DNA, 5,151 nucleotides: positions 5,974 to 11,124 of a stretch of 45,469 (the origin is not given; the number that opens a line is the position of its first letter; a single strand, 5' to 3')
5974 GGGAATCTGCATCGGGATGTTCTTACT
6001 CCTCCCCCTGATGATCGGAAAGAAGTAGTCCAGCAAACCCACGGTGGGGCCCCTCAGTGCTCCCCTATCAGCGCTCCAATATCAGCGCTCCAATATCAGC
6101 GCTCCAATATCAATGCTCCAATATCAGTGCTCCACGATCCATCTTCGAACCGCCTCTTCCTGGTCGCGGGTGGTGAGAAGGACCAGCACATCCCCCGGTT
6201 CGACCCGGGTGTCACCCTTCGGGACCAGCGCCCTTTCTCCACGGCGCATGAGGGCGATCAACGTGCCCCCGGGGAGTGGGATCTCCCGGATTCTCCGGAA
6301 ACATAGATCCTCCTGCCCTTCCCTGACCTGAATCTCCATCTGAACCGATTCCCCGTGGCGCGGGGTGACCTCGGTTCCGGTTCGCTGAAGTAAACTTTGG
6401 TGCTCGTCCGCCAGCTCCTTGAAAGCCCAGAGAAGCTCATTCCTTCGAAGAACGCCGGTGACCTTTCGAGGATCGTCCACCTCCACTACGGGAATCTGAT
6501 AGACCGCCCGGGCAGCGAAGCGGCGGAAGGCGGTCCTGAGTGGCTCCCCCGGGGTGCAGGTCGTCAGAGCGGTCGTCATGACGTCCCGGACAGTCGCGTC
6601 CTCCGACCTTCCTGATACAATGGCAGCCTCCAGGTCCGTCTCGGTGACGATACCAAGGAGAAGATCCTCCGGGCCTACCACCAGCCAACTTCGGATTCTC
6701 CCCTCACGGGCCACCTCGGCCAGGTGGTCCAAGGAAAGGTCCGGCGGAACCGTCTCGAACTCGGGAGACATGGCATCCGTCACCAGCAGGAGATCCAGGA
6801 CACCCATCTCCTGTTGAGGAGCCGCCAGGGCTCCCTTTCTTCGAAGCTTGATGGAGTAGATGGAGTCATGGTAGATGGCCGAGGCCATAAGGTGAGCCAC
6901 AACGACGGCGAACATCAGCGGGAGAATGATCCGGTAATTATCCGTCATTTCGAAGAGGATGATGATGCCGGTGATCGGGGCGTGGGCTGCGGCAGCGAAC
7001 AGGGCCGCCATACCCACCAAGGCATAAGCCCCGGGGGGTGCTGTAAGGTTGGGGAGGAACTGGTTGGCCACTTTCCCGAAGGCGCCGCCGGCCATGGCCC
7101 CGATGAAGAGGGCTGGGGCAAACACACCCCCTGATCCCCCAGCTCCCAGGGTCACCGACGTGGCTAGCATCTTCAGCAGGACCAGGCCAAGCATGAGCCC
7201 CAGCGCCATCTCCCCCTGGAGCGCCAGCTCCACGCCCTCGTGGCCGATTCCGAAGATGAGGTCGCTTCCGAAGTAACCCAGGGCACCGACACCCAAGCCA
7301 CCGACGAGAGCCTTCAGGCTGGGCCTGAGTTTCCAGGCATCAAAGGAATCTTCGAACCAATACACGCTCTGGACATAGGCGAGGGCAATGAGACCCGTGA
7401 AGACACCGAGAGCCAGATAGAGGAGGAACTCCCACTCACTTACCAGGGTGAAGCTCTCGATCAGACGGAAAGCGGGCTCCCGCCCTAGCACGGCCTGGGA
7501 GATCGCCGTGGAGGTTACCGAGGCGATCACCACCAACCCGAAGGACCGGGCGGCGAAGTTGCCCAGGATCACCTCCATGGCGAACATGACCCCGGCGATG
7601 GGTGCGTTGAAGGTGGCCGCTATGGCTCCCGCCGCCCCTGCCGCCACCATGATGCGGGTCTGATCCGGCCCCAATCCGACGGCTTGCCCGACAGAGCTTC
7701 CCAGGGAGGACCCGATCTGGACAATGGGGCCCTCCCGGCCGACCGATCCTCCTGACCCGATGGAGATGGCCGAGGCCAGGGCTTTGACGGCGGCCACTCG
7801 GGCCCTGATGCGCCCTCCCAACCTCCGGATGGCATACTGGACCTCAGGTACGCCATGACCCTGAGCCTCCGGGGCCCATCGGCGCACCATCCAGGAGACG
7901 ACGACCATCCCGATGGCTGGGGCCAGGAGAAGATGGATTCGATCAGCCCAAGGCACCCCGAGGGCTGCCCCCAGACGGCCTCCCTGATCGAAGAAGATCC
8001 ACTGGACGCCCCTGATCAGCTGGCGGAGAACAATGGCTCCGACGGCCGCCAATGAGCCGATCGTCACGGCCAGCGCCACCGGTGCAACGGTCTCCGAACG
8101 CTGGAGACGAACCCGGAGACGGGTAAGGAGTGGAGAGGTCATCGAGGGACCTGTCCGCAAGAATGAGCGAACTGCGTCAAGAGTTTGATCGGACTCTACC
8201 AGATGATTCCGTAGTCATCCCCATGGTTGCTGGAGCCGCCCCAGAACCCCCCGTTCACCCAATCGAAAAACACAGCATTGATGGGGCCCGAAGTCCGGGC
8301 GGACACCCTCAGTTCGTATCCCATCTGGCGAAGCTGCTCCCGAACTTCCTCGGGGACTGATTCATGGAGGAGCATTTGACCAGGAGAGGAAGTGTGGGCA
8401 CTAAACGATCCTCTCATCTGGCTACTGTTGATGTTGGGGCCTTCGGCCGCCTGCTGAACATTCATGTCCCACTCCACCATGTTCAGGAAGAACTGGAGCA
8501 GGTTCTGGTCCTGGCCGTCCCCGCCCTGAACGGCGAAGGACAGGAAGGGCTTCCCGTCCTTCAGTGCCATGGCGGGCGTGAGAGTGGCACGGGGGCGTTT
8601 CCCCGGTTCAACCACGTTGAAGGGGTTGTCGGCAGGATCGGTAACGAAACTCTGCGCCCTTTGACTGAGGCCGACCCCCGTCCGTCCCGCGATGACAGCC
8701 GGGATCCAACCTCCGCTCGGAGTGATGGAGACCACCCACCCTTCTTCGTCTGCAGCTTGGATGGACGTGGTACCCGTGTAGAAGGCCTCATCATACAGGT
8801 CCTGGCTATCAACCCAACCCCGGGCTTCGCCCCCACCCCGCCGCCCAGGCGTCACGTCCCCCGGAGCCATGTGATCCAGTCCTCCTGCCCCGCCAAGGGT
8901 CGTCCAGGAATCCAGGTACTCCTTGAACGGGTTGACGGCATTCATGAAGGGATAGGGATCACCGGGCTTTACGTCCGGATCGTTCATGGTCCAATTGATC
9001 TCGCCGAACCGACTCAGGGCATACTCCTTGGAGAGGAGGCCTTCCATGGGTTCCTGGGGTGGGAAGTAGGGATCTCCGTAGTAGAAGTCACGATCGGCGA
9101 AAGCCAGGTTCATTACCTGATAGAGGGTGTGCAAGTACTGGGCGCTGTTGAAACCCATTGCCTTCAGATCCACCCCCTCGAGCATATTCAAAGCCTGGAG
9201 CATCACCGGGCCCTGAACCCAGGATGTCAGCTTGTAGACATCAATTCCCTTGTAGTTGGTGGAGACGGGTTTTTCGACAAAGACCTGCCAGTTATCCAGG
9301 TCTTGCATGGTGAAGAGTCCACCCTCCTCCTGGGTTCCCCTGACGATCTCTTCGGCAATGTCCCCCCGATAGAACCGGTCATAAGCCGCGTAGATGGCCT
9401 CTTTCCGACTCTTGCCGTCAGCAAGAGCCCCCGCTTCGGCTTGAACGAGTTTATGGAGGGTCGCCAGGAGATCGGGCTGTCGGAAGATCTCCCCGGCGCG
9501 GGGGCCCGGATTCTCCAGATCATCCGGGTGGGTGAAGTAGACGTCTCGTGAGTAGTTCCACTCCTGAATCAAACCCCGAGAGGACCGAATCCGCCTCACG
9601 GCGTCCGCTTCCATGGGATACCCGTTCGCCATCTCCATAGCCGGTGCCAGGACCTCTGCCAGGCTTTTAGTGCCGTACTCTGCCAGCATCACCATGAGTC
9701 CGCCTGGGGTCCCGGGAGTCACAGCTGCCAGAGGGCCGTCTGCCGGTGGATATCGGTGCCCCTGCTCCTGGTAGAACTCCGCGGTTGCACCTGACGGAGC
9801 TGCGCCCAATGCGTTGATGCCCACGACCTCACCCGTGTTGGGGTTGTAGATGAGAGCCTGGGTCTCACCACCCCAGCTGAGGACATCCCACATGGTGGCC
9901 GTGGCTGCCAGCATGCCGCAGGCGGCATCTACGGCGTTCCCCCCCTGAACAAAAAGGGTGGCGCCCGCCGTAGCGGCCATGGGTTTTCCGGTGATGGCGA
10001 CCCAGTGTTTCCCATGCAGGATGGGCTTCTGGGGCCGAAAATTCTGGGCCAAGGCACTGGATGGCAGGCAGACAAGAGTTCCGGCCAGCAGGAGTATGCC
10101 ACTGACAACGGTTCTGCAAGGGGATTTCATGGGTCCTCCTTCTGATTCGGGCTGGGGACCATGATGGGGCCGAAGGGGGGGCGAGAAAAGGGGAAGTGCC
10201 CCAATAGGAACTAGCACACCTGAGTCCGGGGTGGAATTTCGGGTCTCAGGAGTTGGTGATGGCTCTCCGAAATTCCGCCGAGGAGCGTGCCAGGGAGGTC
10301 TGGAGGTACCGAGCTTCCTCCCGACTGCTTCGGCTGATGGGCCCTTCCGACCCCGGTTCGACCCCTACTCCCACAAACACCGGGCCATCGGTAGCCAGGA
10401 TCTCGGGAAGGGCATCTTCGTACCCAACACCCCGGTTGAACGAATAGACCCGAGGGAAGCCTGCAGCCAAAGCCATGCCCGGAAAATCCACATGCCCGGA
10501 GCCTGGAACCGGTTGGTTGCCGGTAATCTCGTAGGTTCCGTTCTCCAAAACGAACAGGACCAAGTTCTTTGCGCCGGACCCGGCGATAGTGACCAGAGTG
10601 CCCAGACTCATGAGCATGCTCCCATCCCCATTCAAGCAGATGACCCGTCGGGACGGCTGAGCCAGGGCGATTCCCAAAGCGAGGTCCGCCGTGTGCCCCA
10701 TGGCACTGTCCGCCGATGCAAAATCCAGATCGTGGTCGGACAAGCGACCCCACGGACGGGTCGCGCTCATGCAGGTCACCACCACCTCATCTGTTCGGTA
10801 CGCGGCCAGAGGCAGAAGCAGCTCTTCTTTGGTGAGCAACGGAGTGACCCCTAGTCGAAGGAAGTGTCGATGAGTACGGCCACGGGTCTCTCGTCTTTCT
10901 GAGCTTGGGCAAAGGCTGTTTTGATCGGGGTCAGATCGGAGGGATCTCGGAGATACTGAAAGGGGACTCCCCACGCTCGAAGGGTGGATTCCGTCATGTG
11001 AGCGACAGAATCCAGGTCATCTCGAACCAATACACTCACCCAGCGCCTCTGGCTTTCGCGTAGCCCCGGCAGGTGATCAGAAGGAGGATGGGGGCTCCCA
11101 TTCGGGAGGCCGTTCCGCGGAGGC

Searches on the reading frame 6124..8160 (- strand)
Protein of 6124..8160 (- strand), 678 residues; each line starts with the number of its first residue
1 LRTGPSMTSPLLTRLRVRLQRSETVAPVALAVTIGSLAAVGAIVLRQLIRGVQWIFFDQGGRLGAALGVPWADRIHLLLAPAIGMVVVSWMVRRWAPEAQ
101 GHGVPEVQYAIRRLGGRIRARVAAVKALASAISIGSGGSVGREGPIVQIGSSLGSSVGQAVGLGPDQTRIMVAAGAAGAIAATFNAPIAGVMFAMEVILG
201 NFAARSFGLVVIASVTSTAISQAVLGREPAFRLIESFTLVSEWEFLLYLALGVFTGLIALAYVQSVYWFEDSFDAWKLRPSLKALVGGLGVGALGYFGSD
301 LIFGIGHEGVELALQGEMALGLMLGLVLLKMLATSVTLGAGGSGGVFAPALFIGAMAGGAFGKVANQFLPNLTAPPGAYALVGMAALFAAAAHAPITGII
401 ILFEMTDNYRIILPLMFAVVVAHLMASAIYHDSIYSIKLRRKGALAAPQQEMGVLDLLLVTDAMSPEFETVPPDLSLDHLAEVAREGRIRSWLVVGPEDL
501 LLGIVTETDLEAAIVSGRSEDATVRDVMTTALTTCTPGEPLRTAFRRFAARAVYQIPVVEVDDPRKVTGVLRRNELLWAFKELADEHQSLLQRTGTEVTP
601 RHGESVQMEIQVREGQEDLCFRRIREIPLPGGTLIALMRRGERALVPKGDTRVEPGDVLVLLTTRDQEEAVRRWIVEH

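Call 48: search_protein_families(library=pfam, proteins=[window:6124-8160:-], max_evalue=0.001)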
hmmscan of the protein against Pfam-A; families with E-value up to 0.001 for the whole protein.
window:6124-8160:- (678 aa): 3 families
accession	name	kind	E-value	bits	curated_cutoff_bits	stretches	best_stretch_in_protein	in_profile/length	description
PF00654.25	Voltage_CLC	-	3.9e-102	342.4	24.8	1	84-426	1-345/346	Voltage gated chloride channel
PF00571.33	CBS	-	1.6e-18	67.2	24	2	524-580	1-55/57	CBS domain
PF02080.26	TrkA_C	-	1e-10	41.8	27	1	619-675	12-70/71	TrkA-C domain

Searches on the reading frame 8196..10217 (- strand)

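Call 48: search_protein_families(library=pfam, proteins=[window:8196-10217:-], max_evalue=0.001)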
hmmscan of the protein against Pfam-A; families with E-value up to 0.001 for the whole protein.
window:8196-10217:- (673 aa): 1 family
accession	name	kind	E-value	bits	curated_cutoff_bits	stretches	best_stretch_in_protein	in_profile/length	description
PF01019.26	G_glu_transpept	-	9.8e-94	315.4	27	1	91-661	6-505/512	Gamma-glutamyltranspeptidase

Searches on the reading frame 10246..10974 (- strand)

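Call 48: search_protein_families(library=pfam, proteins=[window:10246-10974:-], max_evalue=0.001)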
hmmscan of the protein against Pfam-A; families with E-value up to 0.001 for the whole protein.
window:10246-10974:- (242 aa): 1 family
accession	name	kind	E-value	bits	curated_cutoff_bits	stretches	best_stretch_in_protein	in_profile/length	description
PF02775.26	TPP_enzyme_C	-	2.3e-17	63.6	21.9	1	90-202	28-150/151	Thiamine pyrophosphate enzyme, C-terminal TPP binding domain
